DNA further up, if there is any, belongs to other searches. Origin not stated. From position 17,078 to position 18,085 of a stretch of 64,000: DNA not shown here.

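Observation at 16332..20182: Block of five signal-peptide proteins of unknown function, including a tandem paralogue pair ending in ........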

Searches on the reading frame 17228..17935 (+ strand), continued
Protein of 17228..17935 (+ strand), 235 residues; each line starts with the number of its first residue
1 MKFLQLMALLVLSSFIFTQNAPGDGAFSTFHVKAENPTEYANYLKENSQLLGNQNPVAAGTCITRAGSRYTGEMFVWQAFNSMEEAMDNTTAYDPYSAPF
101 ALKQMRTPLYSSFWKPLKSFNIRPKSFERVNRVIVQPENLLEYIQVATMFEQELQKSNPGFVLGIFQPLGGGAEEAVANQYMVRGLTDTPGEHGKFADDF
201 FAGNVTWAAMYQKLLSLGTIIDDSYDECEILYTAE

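Call 61: find_encoding_contigs(protein=P0208, flank=6000, max_places=1)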
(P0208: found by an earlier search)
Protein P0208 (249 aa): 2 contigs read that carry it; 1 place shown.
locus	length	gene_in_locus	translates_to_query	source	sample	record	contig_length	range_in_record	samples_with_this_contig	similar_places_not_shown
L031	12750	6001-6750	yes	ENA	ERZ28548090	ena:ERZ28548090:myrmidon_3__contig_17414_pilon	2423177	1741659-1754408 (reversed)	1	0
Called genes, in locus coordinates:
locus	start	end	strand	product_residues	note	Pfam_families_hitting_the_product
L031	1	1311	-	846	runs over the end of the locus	PF17900:Peptidase_M1_N, PF01433:Peptidase_M1, PF11940:DUF3458, PF17432:DUF3458_C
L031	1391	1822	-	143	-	PF01694:Rhomboid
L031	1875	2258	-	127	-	PF16733:NRho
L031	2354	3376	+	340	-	PF02625:XdhC_CoxI, PF13478:XdhC_C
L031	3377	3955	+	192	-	PF12804:NTP_transf_3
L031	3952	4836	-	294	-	PF01513:NAD_kinase, PF20143:NAD_kinase_C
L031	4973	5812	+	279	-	PF06426:SATase_N, PF00132:Hexapep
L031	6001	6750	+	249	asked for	-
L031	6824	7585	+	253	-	-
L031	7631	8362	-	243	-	PF01073:3Beta_HSD, PF01370:Epimerase, PF02719:Polysacc_synt_2 (faint), PF04321:RmlD_sub_bind, PF13460:NAD_binding_10, PF16363:GDP_Man_Dehyd, PF07993:NAD_binding_4 (weak)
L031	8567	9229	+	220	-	PF08021:FAD_binding_9, PF04954:SIP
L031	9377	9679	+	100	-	PF03992:ABM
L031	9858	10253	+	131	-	PF04304:DUF454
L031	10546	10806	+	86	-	PF00210:Ferritin (weak)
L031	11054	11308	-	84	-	-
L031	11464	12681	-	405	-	-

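Call 65: search_protein_families(library=pfam, proteins=[L031:6824-7585:+], max_evalue=0.01)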
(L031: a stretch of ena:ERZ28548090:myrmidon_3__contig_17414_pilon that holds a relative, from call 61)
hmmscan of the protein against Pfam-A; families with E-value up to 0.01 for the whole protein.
L031:6824-7585:+ (253 aa): 1 family
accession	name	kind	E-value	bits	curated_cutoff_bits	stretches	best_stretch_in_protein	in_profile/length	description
PF05721.19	PhyH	-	5.4e-05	24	22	1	11-220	2-211/213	Phytanoyl-CoA dioxygenase (PhyH)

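Call 78: find_encoding_contigs(protein=P0059, flank=6000, max_places=2)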
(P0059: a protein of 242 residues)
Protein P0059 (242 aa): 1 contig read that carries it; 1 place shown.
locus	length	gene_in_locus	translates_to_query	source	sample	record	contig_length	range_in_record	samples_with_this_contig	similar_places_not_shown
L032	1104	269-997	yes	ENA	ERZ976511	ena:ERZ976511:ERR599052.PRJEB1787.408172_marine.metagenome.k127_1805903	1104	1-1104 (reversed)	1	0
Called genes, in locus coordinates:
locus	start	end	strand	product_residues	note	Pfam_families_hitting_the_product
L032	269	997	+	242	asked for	-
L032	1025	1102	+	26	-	?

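Call 79: find_encoding_contigs(protein=P0109, flank=6000, max_places=2)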
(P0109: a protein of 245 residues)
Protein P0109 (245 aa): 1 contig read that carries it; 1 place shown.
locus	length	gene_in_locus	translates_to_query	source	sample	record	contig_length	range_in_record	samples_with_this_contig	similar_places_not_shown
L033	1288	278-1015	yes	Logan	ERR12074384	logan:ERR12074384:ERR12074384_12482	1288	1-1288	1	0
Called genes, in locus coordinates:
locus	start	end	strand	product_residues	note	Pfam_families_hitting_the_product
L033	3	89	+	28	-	?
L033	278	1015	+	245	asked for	-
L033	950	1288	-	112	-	?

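Call 98: find_encoding_contigs(protein=P0247, flank=6000, max_places=2)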
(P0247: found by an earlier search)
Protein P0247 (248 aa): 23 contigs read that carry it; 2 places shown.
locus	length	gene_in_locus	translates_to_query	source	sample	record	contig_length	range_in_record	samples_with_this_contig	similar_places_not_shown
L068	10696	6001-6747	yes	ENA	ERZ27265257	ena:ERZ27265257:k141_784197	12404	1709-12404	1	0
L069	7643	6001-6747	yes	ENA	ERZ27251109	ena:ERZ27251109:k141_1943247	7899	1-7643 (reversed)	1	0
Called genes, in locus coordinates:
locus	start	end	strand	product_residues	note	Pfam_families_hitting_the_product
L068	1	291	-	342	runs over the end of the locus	PF04116:FA_hydroxylase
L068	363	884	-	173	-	-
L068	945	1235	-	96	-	-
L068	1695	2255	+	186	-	-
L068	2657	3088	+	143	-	-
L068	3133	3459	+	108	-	PF11746:DUF3303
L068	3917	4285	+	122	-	-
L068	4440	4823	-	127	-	-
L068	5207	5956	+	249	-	-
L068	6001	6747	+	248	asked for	-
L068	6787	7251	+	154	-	PF13474:SnoaL_3 (weak)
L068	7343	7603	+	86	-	PF11746:DUF3303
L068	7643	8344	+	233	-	-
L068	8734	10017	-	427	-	PF00144:Beta-lactamase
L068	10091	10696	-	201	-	?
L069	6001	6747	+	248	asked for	-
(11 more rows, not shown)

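Call 99: find_encoding_contigs(protein=P0058, flank=6000, max_places=2)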
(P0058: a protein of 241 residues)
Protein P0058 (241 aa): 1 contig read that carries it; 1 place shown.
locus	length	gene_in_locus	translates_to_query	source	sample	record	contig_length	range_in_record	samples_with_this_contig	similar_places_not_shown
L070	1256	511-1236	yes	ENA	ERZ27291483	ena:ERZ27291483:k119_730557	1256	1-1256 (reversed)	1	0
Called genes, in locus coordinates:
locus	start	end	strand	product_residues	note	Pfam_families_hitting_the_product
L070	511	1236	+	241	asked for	-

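Call 102: search_protein_families(library=pfam, proteins=[L068:2657-3088:+, L068:5207-5956:+, L068:4440-4823:-], max_evalue=0.01)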
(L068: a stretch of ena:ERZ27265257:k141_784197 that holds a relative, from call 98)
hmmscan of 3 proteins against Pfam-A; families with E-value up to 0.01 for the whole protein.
L068:2657-3088:+ (143 aa): 0 families

L068:5207-5956:+ (249 aa): 0 families

L068:4440-4823:- (127 aa): 0 families
